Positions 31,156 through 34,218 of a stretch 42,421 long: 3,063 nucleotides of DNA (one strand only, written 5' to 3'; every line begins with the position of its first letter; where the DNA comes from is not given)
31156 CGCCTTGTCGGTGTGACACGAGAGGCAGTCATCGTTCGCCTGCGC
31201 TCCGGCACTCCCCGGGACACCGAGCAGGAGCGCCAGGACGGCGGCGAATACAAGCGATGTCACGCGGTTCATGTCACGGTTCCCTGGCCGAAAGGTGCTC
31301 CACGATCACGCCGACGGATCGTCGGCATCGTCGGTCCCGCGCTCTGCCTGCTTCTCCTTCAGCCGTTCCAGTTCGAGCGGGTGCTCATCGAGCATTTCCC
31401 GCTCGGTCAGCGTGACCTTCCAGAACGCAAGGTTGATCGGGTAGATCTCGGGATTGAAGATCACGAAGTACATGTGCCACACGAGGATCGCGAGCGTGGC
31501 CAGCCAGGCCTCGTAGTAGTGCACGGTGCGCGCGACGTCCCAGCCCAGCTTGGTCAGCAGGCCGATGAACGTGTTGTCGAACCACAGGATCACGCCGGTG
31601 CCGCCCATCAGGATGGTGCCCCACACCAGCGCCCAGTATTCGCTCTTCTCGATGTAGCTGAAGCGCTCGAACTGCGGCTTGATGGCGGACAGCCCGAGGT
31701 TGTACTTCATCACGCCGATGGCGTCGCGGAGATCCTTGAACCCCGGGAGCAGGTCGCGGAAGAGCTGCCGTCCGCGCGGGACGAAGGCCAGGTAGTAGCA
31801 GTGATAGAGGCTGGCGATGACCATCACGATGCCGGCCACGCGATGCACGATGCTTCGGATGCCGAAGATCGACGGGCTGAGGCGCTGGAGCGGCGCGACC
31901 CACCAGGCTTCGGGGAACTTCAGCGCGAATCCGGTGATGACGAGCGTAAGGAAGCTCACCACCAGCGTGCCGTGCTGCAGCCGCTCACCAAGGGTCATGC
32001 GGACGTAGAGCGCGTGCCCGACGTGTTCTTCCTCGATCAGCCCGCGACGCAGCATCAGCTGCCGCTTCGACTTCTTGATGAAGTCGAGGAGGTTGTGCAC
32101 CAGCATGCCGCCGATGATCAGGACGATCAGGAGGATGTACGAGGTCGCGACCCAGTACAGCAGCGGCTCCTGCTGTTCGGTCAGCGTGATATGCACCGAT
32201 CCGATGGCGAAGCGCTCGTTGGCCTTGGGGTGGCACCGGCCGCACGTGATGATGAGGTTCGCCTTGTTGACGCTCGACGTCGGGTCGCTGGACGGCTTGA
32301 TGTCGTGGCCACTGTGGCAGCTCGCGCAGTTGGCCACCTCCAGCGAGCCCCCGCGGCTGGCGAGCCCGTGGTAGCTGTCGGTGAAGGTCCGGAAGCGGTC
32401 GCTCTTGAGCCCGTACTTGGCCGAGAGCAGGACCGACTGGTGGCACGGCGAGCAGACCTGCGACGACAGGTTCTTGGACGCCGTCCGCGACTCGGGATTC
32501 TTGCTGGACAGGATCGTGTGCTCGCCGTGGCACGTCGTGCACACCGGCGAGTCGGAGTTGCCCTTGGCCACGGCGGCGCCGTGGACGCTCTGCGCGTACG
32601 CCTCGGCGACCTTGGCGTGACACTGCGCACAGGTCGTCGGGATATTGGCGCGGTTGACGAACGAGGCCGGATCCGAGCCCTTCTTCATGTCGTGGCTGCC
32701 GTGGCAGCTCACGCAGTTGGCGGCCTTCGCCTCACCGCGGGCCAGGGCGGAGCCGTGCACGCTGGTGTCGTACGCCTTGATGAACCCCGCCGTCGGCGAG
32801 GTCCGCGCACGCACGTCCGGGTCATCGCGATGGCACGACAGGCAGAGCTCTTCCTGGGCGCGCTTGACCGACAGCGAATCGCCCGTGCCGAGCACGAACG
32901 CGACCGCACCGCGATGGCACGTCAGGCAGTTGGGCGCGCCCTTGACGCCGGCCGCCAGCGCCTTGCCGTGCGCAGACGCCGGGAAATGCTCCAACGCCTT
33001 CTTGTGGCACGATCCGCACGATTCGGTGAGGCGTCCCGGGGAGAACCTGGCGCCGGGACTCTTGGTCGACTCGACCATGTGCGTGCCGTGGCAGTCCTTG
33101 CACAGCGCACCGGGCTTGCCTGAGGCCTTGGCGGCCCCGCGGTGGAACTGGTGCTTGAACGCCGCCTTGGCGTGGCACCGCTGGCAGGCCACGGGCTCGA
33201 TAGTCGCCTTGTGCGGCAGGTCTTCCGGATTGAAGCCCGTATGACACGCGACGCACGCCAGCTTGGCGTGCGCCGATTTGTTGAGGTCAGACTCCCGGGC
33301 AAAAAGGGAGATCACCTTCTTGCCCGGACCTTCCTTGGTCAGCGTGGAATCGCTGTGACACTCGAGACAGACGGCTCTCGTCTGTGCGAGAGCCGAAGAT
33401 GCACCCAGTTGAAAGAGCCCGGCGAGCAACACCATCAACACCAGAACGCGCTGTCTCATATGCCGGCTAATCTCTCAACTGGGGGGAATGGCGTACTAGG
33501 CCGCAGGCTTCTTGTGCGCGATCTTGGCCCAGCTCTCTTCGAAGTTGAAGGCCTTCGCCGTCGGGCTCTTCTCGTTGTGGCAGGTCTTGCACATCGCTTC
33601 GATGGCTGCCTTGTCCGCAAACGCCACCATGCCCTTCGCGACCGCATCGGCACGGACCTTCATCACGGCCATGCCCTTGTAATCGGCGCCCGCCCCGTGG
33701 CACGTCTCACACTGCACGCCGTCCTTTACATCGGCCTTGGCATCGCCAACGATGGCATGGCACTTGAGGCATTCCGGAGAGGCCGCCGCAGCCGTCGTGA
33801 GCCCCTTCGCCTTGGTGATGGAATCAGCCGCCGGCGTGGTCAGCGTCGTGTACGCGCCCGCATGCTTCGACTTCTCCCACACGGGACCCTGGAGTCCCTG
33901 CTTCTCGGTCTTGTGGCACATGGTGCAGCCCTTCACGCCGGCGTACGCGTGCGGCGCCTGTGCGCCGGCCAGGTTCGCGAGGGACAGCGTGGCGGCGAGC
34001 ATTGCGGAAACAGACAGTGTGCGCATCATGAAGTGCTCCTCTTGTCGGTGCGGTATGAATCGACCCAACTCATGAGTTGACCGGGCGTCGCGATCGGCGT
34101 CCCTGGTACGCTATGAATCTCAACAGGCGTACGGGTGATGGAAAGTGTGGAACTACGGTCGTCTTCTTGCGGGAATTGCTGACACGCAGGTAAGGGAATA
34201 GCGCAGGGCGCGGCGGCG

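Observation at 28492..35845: Divergent multiheme-cytochrome locus with two c-type/b-type fusion cytochromes, a tetraheme carrier and an ImcH-like protein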

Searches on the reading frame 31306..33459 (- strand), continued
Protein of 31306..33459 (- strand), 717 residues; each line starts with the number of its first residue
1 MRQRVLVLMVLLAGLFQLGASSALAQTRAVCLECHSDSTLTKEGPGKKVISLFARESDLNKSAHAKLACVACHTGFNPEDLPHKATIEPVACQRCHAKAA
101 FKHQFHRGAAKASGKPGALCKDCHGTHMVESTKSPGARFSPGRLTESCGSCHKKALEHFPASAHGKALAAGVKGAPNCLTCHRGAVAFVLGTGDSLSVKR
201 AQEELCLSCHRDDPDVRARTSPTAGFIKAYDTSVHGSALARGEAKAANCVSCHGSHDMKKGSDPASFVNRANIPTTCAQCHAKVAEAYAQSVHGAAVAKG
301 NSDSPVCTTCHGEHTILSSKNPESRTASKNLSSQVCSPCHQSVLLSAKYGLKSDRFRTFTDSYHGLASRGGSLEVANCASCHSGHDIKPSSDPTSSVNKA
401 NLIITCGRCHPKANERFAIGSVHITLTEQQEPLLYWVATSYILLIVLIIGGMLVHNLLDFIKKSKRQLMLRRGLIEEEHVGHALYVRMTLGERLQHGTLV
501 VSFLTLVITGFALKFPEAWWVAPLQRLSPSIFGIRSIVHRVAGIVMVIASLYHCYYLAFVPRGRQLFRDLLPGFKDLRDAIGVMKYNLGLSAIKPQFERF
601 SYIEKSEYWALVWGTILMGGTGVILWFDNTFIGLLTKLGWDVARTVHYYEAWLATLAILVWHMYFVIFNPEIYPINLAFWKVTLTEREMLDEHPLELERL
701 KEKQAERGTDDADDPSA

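Call 68: find_encoding_contigs(protein=P0213, flank=9000, max_places=1)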
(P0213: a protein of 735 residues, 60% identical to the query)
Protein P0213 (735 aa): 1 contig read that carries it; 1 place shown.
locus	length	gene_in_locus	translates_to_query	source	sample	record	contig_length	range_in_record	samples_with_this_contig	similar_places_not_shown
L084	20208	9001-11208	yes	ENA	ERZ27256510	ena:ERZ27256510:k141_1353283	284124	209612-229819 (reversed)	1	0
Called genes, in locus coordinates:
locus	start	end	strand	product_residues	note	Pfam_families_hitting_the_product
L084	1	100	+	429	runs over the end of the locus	PF00374:NiFeSe_Hases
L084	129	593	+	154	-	PF01750:HycI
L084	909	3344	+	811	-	PF00456:Transketolase_N, PF02779:Transket_pyr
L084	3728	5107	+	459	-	PF04055:Radical_SAM, PF06969:HemN_C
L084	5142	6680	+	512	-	PF00989:PAS, PF08447:PAS_3, PF08448:PAS_4, PF13426:PAS_9, PF00512:HisKA, PF02518:HATPase_c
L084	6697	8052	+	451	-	PF00072:Response_reg, PF00004:AAA (faint), PF00158:Sigma54_activat, PF14532:Sigma54_activ_2, PF07728:AAA_5 (weak), PF25601:AAA_lid_14, PF02954:HTH_8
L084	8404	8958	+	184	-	PF22113:Mtrc-MtrF_II-IV_dom (faint), PF09699:Paired_CXXCH_1 (faint), PF13435:Cytochrome_C554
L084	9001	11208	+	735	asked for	PF09699:Paired_CXXCH_1 (faint), PF14522:Cytochrome_C7 (faint), PF14537:Cytochrom_c3_2 (faint), PF14358:DUF4405 (faint), PF01292:Ni_hydr_CYTB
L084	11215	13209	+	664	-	PF02085:Cytochrom_CIII (faint), PF09699:Paired_CXXCH_1 (faint), PF14522:Cytochrome_C7 (faint), PF14537:Cytochrom_c3_2 (faint), PF22678:Cytochrom_c_NrfB-like (faint)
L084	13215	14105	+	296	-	PF01292:Ni_hydr_CYTB (weak)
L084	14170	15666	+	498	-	PF03264:Cytochrom_NNT, PF14522:Cytochrome_C7 (faint), PF14537:Cytochrom_c3_2 (faint)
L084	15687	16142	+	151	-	PF00355:Rieske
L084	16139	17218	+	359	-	PF00033:Cytochrome_B, PF13631:Cytochrom_B_N_2, PF00032:Cytochrom_B_C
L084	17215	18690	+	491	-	PF14522:Cytochrome_C7 (faint), PF14537:Cytochrom_c3_2 (faint), PF09699:Paired_CXXCH_1 (faint)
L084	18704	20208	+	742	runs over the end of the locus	PF01578:Cytochrom_C_asm, PF16327:CcmF_C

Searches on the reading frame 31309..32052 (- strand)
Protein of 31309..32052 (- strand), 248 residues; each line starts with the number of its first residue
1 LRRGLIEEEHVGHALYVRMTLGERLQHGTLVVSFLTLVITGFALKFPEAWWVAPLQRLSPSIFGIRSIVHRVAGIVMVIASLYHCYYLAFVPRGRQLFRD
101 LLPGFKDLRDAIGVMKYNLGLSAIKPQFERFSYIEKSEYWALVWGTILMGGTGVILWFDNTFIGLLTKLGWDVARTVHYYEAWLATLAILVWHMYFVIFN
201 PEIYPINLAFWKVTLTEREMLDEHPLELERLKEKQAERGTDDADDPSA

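Call 54: search_solved_structures(query=window:31309-32052:-, max_evalue=1, show_alignments=3)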
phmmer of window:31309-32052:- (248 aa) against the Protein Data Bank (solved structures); distinct sequences matched with E-value up to 1: 2.
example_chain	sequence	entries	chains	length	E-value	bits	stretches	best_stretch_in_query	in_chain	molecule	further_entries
1kqf_C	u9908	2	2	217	0.036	16.8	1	16-158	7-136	FORMATE DEHYDROGENASE, NITRATE-INDUCIBLE, CYTOCHROME B556(FDN) SUBUNIT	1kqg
7nkz_A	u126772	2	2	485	0.45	13.2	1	126-201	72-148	Probable integral membrane cytochrome D ubiquinol oxidase (Subunit I) CydA (Cytochrome BD-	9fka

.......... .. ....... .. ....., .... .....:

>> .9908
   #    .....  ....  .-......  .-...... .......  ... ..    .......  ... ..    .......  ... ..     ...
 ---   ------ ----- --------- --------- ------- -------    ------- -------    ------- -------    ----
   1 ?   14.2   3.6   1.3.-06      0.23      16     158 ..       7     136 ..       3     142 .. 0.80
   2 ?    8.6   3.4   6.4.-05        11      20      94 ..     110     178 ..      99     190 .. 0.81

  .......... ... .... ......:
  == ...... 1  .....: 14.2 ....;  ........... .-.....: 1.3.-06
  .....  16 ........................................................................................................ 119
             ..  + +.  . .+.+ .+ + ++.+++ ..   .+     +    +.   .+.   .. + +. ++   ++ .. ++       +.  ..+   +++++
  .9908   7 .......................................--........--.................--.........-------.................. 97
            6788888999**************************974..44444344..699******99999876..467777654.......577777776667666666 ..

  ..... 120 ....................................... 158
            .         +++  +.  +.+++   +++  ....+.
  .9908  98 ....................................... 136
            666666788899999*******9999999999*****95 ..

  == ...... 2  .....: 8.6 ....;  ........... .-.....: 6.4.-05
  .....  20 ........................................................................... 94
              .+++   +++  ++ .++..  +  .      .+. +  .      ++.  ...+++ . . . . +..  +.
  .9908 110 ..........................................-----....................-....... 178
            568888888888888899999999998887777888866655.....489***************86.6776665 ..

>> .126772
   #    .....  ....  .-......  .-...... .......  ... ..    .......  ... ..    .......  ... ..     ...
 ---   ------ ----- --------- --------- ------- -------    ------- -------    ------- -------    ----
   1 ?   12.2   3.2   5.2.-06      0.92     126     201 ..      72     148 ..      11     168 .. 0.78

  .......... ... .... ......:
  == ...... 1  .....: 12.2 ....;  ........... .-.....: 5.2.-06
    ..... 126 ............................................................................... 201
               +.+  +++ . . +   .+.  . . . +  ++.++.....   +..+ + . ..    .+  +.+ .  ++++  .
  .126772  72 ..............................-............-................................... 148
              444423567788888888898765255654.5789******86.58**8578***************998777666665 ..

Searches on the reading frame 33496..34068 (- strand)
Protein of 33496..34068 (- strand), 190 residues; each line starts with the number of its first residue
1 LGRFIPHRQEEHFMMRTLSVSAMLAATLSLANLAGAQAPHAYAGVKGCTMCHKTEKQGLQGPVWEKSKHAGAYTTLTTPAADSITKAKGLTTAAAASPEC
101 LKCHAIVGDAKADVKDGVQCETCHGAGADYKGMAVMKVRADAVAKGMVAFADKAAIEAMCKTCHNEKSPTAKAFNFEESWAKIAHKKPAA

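Call 4: search_protein_families(library=pfam, proteins=[window:33496-34068:-], max_evalue=0.01)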
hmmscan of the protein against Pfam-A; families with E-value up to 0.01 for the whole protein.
window:33496-34068:- (190 aa): 6 families
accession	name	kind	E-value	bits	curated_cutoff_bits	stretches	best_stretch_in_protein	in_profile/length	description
PF13435.11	Cytochrome_C554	-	8.1e-13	49.6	20.8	1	48-125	2-84/84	Cytochrome c554 and c-prime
PF14522.11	Cytochrome_C7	-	2.9e-06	27.4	24.8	2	111-170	6-54/67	Cytochrome c7 and related cytochrome c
PF09699.15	Paired_CXXCH_1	-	1.1e-05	25.4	20.6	1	114-167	4-39/41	Doubled CXXCH motif (Paired_CXXCH_1)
PF22113.1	Mtrc-MtrF_II-IV_dom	-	2e-05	24.6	30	1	42-131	78-170/176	Outer membrane cytochrome MtrC/MtrF-like, domains II/IV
PF14537.11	Cytochrom_c3_2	-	0.00015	22.6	25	1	97-168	6-68/79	Cytochrome c3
PF02085.21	Cytochrom_CIII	-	0.00047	20.9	22.9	0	43-124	31-101/101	Class III cytochrome C family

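Call 5: search_protein_families(library=ncbifam, proteins=[window:33496-34068:-], max_evalue=0.01)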
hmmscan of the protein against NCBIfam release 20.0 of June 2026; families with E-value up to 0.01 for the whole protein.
window:33496-34068:- (190 aa): 7 families
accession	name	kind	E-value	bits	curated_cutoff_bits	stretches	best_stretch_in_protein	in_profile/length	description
NF041198.1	UshA_like_PCGU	equivalog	6.6e-12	44.8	275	1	38-176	401-518/519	UshA-like (seleno)protein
NF043010.1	Cyt554_Nsmonas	equivalog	8.7e-07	28.6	400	1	21-182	6-170/238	cytochrome c-550 CycA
TIGR03508.1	decahem_SO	subfamily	1.3e-05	24.8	192.2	1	115-168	32-81/258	DmsE family decaheme c-type cytochrome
NF045713.1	CxxCH_16_HmcA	equivalog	1.4e-05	23.9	400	1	46-130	175-258/541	sulfate respiration complex hexadecaheme cytochrome HmcA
NF047727.1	4hemeCytCCctA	equivalog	6.9e-05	23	180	1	17-127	8-107/109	tetraheme c-type cytochrome CctA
TIGR01905.1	paired_CXXCH_1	subfamily_domain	0.0016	18.3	25.2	0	157-168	6-17/41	doubled CXXCH domain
NF045722.1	c3_cytochr_TmcA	equivalog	0.0069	16.3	114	0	95-164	55-124/125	acidic tetraheme cytochrome c3 TmcA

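Call 73: search_solved_structures(query=window:33496-34029:-, max_evalue=1, show_alignments=2)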
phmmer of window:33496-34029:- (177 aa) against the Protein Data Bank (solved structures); distinct sequences matched with E-value up to 1: 2.
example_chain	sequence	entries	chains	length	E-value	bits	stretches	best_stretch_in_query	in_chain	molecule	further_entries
1bvb_A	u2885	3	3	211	0.014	18.7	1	29-151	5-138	CYTOCHROME C-554 | CYTOCHROME C554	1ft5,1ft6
1apa_A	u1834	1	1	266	0.3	14.3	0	130-171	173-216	POKEWEED ANTIVIRAL PROTEIN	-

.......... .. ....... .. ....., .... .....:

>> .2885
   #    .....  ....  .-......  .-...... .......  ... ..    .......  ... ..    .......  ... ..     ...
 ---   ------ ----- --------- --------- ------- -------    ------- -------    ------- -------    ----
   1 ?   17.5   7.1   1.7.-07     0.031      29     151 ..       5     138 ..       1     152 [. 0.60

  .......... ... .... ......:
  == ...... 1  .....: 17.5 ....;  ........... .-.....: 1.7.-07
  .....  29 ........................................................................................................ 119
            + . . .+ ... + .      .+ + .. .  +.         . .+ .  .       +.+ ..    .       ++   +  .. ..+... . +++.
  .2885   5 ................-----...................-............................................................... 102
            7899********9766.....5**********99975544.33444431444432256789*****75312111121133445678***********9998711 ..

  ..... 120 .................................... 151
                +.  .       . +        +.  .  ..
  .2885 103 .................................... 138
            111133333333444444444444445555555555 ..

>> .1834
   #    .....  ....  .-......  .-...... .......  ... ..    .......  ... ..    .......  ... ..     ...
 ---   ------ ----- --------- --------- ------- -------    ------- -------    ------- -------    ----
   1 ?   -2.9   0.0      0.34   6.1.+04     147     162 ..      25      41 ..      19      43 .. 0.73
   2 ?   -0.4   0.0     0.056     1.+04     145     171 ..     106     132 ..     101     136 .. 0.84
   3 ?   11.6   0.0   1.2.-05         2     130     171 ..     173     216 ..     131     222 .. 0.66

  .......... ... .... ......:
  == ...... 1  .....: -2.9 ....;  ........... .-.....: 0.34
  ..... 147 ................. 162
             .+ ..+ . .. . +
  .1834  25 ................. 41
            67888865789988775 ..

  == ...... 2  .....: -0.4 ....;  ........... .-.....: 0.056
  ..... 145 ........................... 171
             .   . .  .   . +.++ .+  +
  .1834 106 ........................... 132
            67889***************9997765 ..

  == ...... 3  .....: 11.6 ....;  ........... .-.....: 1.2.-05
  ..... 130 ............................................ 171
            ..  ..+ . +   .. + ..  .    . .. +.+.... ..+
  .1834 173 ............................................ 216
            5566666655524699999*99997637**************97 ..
